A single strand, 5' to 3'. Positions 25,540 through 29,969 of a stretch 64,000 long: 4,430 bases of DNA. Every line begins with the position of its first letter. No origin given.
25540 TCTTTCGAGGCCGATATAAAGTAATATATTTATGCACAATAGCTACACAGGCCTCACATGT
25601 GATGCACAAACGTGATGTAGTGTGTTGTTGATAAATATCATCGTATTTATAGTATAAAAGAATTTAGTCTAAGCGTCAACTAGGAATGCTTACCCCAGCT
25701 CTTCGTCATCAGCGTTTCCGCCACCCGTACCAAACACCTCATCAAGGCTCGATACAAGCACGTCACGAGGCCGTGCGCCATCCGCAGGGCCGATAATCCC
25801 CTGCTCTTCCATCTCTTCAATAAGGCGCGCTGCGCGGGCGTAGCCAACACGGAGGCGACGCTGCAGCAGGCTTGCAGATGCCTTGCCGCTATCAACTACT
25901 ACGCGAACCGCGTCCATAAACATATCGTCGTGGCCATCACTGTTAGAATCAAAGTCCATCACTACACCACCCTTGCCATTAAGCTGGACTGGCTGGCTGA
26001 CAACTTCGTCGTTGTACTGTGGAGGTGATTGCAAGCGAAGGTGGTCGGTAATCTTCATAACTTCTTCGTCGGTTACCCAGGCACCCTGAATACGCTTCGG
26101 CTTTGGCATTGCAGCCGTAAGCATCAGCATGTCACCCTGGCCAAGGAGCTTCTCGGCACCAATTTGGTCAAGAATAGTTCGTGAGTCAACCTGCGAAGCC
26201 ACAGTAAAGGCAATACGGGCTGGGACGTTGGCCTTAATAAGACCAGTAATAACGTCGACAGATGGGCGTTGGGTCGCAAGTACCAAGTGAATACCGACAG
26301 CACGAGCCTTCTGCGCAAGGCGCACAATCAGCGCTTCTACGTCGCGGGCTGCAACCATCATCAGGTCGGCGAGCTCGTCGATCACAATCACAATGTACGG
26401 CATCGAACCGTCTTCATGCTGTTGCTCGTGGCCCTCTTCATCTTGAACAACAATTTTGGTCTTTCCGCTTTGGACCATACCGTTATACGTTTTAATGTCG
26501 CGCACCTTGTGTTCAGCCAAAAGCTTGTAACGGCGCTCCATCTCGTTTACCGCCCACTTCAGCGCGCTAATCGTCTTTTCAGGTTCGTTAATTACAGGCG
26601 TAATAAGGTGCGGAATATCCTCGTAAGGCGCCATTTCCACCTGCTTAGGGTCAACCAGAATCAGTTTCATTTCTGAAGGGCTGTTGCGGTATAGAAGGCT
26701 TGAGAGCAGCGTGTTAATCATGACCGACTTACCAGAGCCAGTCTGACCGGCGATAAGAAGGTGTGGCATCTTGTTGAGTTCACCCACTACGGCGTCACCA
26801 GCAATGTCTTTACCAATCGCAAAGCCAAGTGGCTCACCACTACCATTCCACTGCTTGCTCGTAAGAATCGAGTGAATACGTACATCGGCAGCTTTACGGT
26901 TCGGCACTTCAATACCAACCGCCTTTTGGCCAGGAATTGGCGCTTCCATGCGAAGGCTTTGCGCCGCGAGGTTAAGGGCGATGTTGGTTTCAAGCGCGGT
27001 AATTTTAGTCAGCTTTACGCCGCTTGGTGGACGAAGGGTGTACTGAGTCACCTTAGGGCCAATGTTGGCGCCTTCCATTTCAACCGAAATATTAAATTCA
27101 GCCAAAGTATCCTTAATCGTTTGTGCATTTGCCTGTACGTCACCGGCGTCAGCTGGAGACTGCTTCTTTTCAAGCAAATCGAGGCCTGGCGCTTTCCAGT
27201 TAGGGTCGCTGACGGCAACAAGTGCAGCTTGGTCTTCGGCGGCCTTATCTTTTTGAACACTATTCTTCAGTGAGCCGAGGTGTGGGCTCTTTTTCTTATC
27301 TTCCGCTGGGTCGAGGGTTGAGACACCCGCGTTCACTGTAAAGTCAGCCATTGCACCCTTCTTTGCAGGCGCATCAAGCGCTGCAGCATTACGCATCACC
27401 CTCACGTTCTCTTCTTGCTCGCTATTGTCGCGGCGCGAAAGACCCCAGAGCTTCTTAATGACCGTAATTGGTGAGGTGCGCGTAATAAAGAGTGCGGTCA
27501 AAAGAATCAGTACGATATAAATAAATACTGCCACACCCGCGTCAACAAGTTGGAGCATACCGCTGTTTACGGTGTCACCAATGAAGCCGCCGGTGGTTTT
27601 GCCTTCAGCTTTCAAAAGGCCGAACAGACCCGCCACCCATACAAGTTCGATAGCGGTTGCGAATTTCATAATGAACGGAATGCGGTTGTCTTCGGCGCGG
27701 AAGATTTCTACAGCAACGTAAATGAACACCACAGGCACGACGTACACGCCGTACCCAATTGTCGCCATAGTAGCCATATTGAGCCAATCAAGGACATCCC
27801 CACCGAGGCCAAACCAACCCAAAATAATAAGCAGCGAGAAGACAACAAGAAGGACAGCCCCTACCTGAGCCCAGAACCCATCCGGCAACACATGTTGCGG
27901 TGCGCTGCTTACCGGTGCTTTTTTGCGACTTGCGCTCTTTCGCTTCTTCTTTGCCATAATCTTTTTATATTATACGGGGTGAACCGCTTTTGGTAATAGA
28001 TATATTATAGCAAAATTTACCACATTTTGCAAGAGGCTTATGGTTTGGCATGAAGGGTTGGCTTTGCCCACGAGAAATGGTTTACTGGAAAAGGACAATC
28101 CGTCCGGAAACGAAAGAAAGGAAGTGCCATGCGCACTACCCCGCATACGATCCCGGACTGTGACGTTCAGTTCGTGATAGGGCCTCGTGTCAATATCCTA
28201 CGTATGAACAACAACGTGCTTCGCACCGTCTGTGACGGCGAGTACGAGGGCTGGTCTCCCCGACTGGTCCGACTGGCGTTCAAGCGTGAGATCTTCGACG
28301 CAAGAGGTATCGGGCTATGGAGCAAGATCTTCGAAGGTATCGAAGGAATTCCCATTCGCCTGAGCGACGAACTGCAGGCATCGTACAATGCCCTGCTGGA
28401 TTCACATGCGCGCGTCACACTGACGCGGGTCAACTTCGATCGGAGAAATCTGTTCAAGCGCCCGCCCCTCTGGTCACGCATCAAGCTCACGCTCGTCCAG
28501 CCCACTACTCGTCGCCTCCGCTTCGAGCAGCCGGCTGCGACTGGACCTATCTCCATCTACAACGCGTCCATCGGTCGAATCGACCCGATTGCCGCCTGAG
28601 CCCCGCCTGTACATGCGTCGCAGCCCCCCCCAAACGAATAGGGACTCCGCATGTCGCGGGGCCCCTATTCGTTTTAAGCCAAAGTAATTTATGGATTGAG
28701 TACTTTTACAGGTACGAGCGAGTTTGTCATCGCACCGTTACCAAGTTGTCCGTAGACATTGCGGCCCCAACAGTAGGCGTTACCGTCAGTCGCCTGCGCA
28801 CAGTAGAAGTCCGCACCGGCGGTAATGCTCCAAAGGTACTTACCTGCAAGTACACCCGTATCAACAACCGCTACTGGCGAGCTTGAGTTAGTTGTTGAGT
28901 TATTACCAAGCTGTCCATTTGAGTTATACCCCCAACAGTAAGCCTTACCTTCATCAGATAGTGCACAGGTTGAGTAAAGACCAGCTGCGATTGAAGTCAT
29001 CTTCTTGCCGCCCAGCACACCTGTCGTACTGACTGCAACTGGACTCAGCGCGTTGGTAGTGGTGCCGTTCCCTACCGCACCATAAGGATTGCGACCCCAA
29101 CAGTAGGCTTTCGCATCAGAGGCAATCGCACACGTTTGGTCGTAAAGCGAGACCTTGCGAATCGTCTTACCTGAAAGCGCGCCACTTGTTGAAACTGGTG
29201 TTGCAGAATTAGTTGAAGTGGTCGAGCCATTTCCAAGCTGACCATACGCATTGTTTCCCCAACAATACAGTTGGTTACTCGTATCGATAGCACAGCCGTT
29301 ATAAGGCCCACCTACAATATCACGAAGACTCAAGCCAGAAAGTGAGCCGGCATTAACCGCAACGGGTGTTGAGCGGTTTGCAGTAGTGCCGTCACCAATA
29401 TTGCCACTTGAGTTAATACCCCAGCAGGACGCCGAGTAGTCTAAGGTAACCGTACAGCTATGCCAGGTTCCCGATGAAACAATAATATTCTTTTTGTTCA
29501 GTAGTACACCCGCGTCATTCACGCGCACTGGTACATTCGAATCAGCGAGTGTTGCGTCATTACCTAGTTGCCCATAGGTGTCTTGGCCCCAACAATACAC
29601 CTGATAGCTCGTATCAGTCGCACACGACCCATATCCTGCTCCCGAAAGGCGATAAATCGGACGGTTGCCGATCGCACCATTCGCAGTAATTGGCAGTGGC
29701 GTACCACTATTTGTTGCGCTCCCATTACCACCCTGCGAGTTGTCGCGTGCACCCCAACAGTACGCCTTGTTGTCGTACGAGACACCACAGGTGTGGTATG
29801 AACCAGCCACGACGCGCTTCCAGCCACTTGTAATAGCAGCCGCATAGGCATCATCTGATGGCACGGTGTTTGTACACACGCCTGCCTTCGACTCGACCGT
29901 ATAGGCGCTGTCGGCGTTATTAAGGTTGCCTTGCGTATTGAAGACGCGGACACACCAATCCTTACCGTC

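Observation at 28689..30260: Modular type IV pilin carrying a seven-bladed RCC1/BLIP-II-type propeller, encoded away from the pilus cluster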

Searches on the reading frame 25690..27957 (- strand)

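Call 11: search_protein_families(library=pfam, proteins=[window:25690-27957:-], max_evalue=0.001)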
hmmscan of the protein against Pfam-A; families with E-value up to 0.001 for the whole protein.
window:25690-27957:- (755 aa): 6 families
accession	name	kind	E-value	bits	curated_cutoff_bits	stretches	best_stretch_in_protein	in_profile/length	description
PF01580.24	FtsK_SpoIIIE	-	2.9e-65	220.2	24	1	362-567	3-221/221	FtsK/SpoIIIE family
PF17854.6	FtsK_alpha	-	6.1e-28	97.4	22.9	1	257-353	2-101/101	FtsK alpha domain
PF09397.16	FtsK_gamma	-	8.7e-28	96.3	30.6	1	676-735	3-62/63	Ftsk gamma domain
PF13491.11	FtsK_4TM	-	2.7e-09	37.3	23.1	1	58-169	53-169/171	4TM region of DNA translocase FtsK/SpoIIIE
PF12846.13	AAA_10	-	1.6e-06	27.9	27.5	1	386-440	10-60/362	AAA-like domain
PF01935.23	DUF87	-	0.00019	22.1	23.2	1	394-438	18-61/220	Helicase HerA, central domain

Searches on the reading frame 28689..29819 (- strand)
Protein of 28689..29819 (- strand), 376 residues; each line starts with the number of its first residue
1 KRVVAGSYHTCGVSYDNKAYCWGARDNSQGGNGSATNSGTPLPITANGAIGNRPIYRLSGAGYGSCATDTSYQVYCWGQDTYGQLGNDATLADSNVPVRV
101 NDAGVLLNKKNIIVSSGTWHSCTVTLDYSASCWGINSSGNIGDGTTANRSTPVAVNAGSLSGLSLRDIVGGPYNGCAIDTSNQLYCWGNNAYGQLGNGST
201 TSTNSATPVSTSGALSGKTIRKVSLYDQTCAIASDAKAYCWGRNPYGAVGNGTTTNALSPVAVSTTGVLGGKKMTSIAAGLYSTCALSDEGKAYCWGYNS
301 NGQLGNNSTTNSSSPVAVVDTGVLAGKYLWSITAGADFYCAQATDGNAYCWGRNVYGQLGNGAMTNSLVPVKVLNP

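Call 60: search_solved_structures(query=window:28689-29819:-, max_evalue=10)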
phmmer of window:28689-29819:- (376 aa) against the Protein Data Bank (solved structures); distinct sequences matched with E-value up to 10: 42.
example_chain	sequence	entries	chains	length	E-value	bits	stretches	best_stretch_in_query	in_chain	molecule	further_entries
4naa_A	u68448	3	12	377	1.4e-40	143.2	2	109-373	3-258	Ultraviolet-B receptor UVR8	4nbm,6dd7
4nc4_A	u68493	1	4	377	1.2e-39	140.1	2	109-373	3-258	Ultraviolet-B receptor UVR8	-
4dnv_A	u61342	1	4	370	1.3e-39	140.1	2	109-372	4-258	AT5g63860/MGI19_6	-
6xzl_A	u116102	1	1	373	1.4e-39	139.9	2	109-373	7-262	Ultraviolet-B receptor UVR8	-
4d9s_A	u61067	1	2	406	1.6e-39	139.8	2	109-373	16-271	UVB-resistance protein UVR8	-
7vgg_B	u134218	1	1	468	2e-39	139.4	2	109-373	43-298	Ultraviolet-B receptor UVR8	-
4dnw_A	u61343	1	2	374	2.1e-39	139.3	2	109-373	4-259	AT5g63860/MGI19_6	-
6xzm_A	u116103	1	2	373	2.4e-39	139.1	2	109-373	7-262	Ultraviolet-B receptor UVR8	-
4dnu_A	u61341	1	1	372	3.4e-39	138.6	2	109-373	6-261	AT5g63860/MGI19_6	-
8gqe_B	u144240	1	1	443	5.6e-39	137.9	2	109-373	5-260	Ultraviolet-B receptor UVR8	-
6xzn_A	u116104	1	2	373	1.5e-38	136.5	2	109-373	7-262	Ultraviolet-B receptor UVR8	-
7q40_A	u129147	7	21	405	1e-34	123.9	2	15-311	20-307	E3 ubiquitin-protein ligase HERC2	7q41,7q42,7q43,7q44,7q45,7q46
3kci_A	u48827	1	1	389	3.9e-31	112.1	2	180-370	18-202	Probable E3 ubiquitin-protein ligase HERC2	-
4o2w_A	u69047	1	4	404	1.1e-26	97.5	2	73-366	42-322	E3 ubiquitin-protein ligase HERC1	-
4l1m_A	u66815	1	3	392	4.2e-25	92.3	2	158-318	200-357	E3 ubiquitin-protein ligase HERC2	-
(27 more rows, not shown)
